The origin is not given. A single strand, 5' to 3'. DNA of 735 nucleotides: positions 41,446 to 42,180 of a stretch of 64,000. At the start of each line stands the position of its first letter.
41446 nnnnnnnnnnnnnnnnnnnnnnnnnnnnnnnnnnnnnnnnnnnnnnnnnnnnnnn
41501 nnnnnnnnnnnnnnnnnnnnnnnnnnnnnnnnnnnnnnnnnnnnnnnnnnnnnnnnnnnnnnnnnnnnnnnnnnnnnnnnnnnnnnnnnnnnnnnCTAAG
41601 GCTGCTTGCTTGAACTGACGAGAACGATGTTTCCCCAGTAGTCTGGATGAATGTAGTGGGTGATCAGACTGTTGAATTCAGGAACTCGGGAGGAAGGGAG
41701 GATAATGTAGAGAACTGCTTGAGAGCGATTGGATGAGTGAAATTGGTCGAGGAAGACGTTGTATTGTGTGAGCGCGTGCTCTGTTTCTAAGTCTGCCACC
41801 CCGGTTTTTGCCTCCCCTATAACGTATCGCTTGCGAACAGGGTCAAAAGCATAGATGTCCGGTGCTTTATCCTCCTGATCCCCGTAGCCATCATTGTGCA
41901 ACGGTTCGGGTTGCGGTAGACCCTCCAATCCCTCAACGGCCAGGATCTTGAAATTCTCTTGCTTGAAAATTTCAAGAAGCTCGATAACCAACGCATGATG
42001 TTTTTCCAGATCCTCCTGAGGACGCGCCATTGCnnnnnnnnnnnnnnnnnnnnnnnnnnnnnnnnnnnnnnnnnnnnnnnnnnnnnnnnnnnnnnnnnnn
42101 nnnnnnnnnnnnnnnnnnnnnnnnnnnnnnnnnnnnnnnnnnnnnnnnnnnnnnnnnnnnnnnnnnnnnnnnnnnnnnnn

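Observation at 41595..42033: Small unknown protein translationally coupled to bshA, with its stop abutting the uvrD stop on the opposite strand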

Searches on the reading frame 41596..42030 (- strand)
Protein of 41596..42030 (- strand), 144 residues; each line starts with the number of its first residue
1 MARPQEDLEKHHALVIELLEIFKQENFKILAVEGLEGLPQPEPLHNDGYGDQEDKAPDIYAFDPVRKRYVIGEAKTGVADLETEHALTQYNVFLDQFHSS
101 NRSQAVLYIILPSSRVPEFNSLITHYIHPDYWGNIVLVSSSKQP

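Call 3: search_protein_families(library=pfam, proteins=[window:41596-42030:-], max_evalue=1)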
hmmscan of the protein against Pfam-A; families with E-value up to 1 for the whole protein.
window:41596-42030:- (144 aa): 0 families

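Call 4: search_protein_families(library=ncbifam, proteins=[window:41596-42030:-], max_evalue=1)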
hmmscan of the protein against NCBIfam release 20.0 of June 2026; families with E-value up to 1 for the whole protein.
window:41596-42030:- (144 aa): 0 families

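Call 5: search_solved_structures(query=window:41596-42030:-, max_evalue=10)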
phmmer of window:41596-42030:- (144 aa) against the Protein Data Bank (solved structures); distinct sequences matched with E-value up to 10: 3.
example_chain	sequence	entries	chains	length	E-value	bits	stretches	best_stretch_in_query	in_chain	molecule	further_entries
5jz7_C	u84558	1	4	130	0.86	12.9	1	100-140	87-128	MEDI578 scFv, heavy chain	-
9v21_lO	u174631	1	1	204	1.2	12.4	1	53-78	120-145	60S ribosomal protein L13, putative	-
9v1i_lO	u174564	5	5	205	1.2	12.4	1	53-78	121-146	60S ribosomal protein L13, putative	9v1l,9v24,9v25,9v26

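Call 6: find_homologous_proteins(query=window:41596-42030:-, max_evalue=0.001)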
Query window:41596-42030:- (144 aa): 306 proteins with E <= 0.001 among 326 candidates; the best 120 are listed.
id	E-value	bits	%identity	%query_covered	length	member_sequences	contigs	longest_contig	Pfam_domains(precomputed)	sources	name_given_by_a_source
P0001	2.8e-91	321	100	100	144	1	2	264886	-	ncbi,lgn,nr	ncbi:MAG TPA: hypothetical protein VNN76_01045 [Bacteroidota bacterium]|nr:hypothetical protein [Bac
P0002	9.1e-60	219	70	99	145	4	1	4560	-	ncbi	-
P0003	4.5e-59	216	69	99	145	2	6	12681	-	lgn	-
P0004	3.1e-57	211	65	97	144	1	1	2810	-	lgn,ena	-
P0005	3.3e-57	210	69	97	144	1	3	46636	-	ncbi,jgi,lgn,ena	ncbi:MAG: hypothetical protein AABZ02_10480 [Bacteroidota bacterium]|jgi:hypothetical protein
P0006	4.2e-57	210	69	97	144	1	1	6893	-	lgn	-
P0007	1.0e-56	209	66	97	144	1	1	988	-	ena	-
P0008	4.0e-56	207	66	94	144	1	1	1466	-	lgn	-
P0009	5.3e-56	207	65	98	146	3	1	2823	-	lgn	-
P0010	7.5e-56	206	66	98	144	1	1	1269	-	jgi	jgi:hypothetical protein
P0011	8.4e-56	206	64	97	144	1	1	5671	-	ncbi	-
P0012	8.5e-56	206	62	96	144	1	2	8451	-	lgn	-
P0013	9.6e-56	206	67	94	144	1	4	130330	-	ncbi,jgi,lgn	-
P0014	9.9e-56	206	64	96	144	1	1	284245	-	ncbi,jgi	jgi:hypothetical protein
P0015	2.8e-55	204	64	99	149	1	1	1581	-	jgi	jgi:hypothetical protein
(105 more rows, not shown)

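Call 7: search_protein_families(library=phrogs, proteins=[window:41596-42030:-], max_evalue=1)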
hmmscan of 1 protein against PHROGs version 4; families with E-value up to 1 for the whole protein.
window:41596-42030:- (144 aa): 1 family
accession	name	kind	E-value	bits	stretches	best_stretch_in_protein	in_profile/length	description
phrog_1164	-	unknown function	0.13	13.1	1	54-101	39-86/114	-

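Call 8: search_protein_families(library=padloc, proteins=[window:41596-42030:-], max_evalue=1)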
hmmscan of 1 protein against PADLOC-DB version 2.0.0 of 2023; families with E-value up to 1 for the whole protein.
window:41596-42030:- (144 aa): 0 families

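Call 12: search_solved_structures(query=A1, max_evalue=10, show_alignments=3)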
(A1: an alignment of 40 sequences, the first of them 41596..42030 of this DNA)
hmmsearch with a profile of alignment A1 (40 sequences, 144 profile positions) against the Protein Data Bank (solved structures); distinct sequences matched with E-value up to 10: 0.

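Call 13: find_related_loci(query=A1, collection=genome_contigs, flank=6000)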
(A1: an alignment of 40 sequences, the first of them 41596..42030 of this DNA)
Query A1 (144 aa) in genome_contigs; peptide patterns used: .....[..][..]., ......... (x = any residue, [..] = any of these).
112 stretches matched a pattern; 91 encode a relative of the query (tblastn E <= 1e-3); the best 80 are kept; 80 distinct loci.
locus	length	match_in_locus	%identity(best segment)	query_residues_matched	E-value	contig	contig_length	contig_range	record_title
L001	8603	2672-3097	70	1-142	6e-66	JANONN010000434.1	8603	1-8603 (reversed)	MAG: Ignavibacteriales bacterium isolate VAR_43_metabat_382 VAR_43_k141_2517439, whole genome shotgun sequence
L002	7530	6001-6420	69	5-144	3e-63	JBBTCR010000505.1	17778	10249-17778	MAG: Bacteroidota bacterium isolate H43-bin226_1 H43_bin226_1_000000000505, whole genome shotgun sequence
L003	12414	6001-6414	66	5-142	1e-60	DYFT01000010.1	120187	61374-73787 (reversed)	MAG TPA_asm: Ignavibacterium album isolate BE2011_53_18 Afr_mines_BE2011_47_length_120187_cov_7_349524, whole genome sho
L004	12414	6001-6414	64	5-142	1e-60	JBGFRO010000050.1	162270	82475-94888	MAG: Bacteroidota bacterium isolate BA1A45.2019.Bin.33 NODE_112_length_162270_cov_12.388451, whole genome shotgun sequen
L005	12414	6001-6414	62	3-142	3e-60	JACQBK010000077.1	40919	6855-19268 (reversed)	MAG: Ignavibacteriales bacterium isolate NC_groundwater_940_Pr1_S-0.2um_46_57 Montesol18-Sp2_coassembly_scaffold_487019,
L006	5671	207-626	64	3-142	3e-60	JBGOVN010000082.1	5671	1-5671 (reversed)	MAG: Bacteroidota bacterium isolate OBJ_0618_7090110_114 k141_2517994_length_5671_cov_138.7835, whole genome shotgun seq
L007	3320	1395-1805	64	5-141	4e-60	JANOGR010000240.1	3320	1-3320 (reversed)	MAG: Ignavibacteriales bacterium isolate SOY_64_metabat_134 SOY_64_k141_4320609, whole genome shotgun sequence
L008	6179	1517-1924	68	7-142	1e-59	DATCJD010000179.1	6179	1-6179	MAG TPA_asm: Bacteroidota bacterium isolate SMAG_U7876 k141_1099038, whole genome shotgun sequence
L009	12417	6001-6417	66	5-143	1e-59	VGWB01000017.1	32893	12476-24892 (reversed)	MAG: Ignavibacteria bacterium isolate M_DeepCast_400m_m2_062 M_DeepCast_400m_m2_062_Ga0194112_10001617, whole genome sho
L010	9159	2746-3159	62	5-142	3e-59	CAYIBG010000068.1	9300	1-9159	MAG TPA_asm: uncultured Ignavibacteriaceae bacterium isolate ERP119705_co1_736 genome assembly, contig: NODE_10699_lengt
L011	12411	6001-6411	63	5-141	4e-59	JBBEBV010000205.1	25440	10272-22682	MAG: Bacteroidota bacterium isolate LejiaF_55_30 Lejia_F_2842_length_25440_cov_16, whole genome shotgun sequence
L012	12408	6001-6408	66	5-140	2e-58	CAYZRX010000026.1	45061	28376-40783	MAG TPA_asm: uncultured Ignavibacteriaceae bacterium isolate SRP214966_co4_379 genome assembly, contig: NODE_480_length_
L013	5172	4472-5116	63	3-142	1e-58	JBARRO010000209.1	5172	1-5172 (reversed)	MAG: Bacteroidota bacterium isolate MFD13499_ilm_asm_bin40 k127_170058, whole genome shotgun sequence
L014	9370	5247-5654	65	5-140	2e-58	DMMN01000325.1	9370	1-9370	MAG TPA_asm: Bacteroidetes bacterium isolate UBA10030 contig_214790, whole genome shotgun sequence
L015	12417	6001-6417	64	5-142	3e-58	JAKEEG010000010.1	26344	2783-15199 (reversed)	MAG: Ignavibacteriae bacterium isolate PMV_1.22 PMV_1.22.k101_144979, whole genome shotgun sequence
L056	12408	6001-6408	49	9-144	2e-40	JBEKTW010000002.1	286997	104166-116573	MAG: Bacteroidota bacterium isolate SPRUCE 567 SPRUCE_567_2, whole genome shotgun sequence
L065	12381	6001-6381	46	14-140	1e-36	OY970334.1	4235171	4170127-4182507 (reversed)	MAG: uncultured Bacteroidetes bacterium isolate MFD05512.bin.c.1 genome assembly, chromosome: 1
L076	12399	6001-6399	38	9-141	1e-29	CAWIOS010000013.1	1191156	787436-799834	MAG: Ignavibacteriota bacterium isolate MFD01476.bin.1.169 genome assembly, contig: contig_34301, whole genome shotgun s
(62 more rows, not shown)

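Call 17: predict_structure(alignment_id=A1)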
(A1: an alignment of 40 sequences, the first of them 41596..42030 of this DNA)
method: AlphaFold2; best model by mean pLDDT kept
length: 144 residues; sequences in the alignment: 40
mean_pLDDT: 92.0   pTM: 0.88
mean pLDDT of the five models: 92.0, 91.6, 89.8, 88.7, 87.5
residues with pLDDT >= 90: 102; 70-90: 40; 50-70: 2; < 50: 0
segments of 3 or more residues with pLDDT < 50: none
pLDDT, mean of each block of 10 residues (from residue 1): 83 97 97 93 87 92 96 93 88 91 95 93 87 95 90
secondary structure, 60 per line:
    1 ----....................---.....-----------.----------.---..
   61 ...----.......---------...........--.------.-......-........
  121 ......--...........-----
elements in order: H5-24 E28-32 E59-63 E68-74 H84-94 E106-111 H113-126 H129-134 E135-139

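Call 20: search_protein_representatives(alignment_id=A1)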
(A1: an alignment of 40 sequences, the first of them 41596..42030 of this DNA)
Query: 40 sequences, 144 profile positions. Proteins with E-value up to 0.001 (for the whole library): 90; up to 1e-10: 43; up to 1e-30: 9. The best 90 are listed.
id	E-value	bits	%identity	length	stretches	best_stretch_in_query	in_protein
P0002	2.2e-69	248.1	-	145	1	3-141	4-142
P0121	6.2e-52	191.5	-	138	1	27-132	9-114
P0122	5.2e-50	185.3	-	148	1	4-142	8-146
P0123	1.2e-47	177.6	-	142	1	8-142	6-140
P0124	1.6e-47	177.2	-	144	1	8-141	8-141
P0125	1.1e-41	158.2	-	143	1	3-140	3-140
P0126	2.7e-35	137.6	-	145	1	9-142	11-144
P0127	6.3e-32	126.6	-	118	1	19-101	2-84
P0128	2.3e-31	124.8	-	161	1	6-111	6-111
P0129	2.1e-30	121.7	-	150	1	10-140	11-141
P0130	4.2e-29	117.5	-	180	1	10-140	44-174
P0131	2.4e-28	115.0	-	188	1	7-137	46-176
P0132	7.2e-27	110.2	-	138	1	8-139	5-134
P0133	2.7e-25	105.1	-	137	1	11-140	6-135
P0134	1.9e-24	102.4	-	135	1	6-141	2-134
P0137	9.5e-23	96.9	-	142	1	3-140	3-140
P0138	6.6e-22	94.1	-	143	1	6-142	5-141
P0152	3.6e-14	69.1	-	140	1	4-141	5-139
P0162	1.1e-11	61.1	-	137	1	5-124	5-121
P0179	3.0e-05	40.1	-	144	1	8-122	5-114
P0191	1.0e-04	38.5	-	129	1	7-114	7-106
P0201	4.0e-04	36.5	-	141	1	6-123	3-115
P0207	8.3e-04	35.5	-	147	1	6-113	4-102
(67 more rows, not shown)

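Call 26: find_encoding_contigs(protein=P0134, flank=6000, max_places=4)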
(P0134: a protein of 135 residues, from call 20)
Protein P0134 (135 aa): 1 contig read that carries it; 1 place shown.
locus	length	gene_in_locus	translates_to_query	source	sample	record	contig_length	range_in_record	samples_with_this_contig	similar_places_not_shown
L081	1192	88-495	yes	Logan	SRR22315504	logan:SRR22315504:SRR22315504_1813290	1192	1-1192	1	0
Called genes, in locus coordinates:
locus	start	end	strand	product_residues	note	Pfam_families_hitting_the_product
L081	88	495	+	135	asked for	-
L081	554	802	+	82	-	-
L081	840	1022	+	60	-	-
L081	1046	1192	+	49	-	?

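Call 27: find_encoding_contigs(protein=P0129, flank=6000, max_places=4)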
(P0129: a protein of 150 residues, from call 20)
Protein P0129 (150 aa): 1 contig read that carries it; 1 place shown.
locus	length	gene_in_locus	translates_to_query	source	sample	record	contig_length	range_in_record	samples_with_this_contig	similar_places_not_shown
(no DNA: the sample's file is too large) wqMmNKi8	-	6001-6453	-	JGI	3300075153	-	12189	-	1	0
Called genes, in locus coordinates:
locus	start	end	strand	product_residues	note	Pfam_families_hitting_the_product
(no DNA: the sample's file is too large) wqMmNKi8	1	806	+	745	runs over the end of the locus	PF00580:UvrD-helicase, PF01443:Viral_helicase1 (faint), PF13245:AAA_19, PF13604:AAA_30 (faint), PF13361:UvrD_C, PF13538:UvrD_C_2, PF21196:PcrA_UvrD_tudor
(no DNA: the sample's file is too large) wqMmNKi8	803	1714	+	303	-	PF03631:Virul_fac_BrkB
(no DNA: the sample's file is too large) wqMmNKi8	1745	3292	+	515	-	PF01039:Carboxyl_trans, PF03255:ACCA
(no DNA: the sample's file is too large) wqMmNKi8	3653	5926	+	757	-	PF01464:SLT, PF23577:LysM_RLK (faint), PF01476:LysM (weak), PF23473:LysM3_LYK4_5 (faint), PF23446:LysM1_NFP_LYK (faint), PF01476:LysM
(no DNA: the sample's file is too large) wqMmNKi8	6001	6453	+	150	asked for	-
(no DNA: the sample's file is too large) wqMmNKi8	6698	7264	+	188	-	PF24709:DUF7670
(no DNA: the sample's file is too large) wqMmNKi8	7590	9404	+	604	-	-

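Call 31: find_encoding_contigs(protein=P0137, flank=5000, max_places=3)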
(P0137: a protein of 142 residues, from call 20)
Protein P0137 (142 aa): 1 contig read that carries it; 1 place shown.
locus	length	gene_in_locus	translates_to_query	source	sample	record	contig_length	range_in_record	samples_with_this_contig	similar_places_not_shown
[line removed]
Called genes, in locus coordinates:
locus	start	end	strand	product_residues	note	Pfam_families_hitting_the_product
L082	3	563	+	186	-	?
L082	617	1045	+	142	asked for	-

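Call 32: find_encoding_contigs(protein=P0179, flank=5000, max_places=3)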
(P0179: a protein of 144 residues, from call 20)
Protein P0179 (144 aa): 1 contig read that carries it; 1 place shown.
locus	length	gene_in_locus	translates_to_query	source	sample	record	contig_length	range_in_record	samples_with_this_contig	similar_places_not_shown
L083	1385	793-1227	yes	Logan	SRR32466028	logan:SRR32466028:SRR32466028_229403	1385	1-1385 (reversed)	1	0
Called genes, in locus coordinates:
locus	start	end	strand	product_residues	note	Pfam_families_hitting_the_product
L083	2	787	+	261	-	?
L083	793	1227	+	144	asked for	-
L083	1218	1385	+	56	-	?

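Call 33: find_encoding_contigs(protein=P0201, flank=5000, max_places=3)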
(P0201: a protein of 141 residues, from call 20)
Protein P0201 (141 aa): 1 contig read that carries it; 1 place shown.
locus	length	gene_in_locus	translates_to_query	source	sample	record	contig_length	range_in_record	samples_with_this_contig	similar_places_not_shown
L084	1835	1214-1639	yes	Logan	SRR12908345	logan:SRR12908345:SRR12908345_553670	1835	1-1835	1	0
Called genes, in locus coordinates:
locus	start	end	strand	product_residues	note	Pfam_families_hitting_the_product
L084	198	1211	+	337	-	PF02195:ParB_N (weak)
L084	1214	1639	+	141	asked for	-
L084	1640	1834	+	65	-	?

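Call 35: search_protein_families(library=pfam, proteins=[L084:198-1211:+, L083:2-787:+, L082:3-563:+, L081:554-802:+, P0201, P0179, P0137, P0134, P0191, P0207], max_evalue=0.1)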
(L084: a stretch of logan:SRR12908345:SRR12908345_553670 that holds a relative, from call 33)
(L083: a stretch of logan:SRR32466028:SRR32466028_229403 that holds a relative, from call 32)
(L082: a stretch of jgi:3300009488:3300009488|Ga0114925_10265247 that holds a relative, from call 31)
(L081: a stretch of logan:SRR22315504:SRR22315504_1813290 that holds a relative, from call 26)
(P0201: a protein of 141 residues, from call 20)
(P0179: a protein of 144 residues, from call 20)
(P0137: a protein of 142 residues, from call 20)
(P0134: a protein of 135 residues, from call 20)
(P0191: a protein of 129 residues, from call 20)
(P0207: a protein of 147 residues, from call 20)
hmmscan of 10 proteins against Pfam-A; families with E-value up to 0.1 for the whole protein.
L084:198-1211:+ (337 aa): 1 family
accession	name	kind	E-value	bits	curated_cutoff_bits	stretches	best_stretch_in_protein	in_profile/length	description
PF02195.25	ParB_N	-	7.9e-07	29.5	26.3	1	58-120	27-81/95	ParB N-terminal domain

L083:2-787:+ (261 aa): 0 families

L082:3-563:+ (186 aa): 1 family
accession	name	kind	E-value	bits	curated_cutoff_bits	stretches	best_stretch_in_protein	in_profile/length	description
PF00717.28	Peptidase_S24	-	3.2e-27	95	23.3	1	56-174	1-115/116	Peptidase S24-like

L081:554-802:+ (82 aa): 2 families
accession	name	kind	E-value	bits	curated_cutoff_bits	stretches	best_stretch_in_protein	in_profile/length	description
PF09026.15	CENP-B_dimeris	-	0.036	15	25.4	1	15-67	18-70/100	Centromere protein B dimerisation domain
PF20781.2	TssR_C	-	0.086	13.5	25.7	1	20-67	13-60/141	TssR C-terminal domain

P0201 (141 aa): 0 families

P0179 (144 aa): 0 families

P0137 (142 aa): 0 families

P0134 (135 aa): 0 families

P0191 (129 aa): 0 families

P0207 (147 aa): 1 family
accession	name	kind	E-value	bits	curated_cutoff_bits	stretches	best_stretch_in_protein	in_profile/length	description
PF25621.1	PhiKZ_gp244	-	0.00047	20.7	27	1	12-54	61-105/116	Bacteriophage PhiKZ capsid decoration protein gp244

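Call 36: find_homologous_proteins(query=A3, max_evalue=0.001)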
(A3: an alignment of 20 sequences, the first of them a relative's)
Query A3 (20 sequences) (141 aa, profile of the alignment): 236 proteins with E <= 0.001 among 768 candidates; the best 120 are listed.
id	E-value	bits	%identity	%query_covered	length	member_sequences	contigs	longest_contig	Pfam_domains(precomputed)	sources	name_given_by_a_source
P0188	1.9e-46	175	38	95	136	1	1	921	-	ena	-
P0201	2.9e-41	158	100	100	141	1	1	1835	-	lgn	-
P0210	1.7e-39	153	62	98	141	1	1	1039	-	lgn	-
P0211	1.9e-39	153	43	97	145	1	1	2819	-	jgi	jgi:hypothetical protein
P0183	2.2e-39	152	40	97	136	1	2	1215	-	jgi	jgi:hypothetical protein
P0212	3.9e-39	152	44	97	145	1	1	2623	-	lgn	-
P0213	4.6e-39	151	44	91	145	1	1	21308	-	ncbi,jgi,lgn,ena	-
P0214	1.1e-38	150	39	97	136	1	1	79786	-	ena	-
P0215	1.4e-38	150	40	97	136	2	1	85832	-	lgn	-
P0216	1.6e-38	150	37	97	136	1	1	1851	-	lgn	-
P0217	1.8e-38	149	39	97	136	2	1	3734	-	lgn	-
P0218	2.3e-38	149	43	95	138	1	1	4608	-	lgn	-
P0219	3.6e-38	148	44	98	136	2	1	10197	-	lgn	-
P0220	3.6e-38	148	38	96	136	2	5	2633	-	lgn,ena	-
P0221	4.3e-38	148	39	91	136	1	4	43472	-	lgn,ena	-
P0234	4.0e-37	145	40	97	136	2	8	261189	-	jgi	jgi:hypothetical protein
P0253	6.3e-36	141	39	97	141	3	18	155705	-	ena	-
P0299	3.8e-32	129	42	83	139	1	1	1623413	-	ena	-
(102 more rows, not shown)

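Call 37: find_encoding_contigs(protein=P0234, flank=5000, max_places=3)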
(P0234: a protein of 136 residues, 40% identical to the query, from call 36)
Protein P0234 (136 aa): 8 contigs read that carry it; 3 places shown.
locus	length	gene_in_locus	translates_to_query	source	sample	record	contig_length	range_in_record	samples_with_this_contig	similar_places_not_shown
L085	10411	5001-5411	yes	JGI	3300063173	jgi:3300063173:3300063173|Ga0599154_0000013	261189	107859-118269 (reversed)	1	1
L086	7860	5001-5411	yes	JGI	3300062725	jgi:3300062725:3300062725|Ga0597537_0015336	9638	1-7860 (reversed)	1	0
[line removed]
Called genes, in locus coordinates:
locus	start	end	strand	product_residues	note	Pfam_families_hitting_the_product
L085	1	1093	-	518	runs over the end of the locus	PF13589:HATPase_c_3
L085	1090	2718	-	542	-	-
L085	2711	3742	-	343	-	PF14072:DndB (weak)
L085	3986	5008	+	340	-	-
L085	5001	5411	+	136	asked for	-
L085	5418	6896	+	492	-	PF04851:ResIII (weak), PF00176:SNF2-rel_dom, PF00271:Helicase_C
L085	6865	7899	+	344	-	-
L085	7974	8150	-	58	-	-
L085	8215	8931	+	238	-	PF01555:N6_N4_Mtase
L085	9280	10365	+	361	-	PF13588:HSDR_N_2 (weak)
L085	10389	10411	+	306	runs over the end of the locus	PF04471:Mrr_cat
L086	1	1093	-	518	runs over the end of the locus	PF13589:HATPase_c_3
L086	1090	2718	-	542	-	-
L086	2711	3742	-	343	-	PF14072:DndB (weak)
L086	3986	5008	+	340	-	-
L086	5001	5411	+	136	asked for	-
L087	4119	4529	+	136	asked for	-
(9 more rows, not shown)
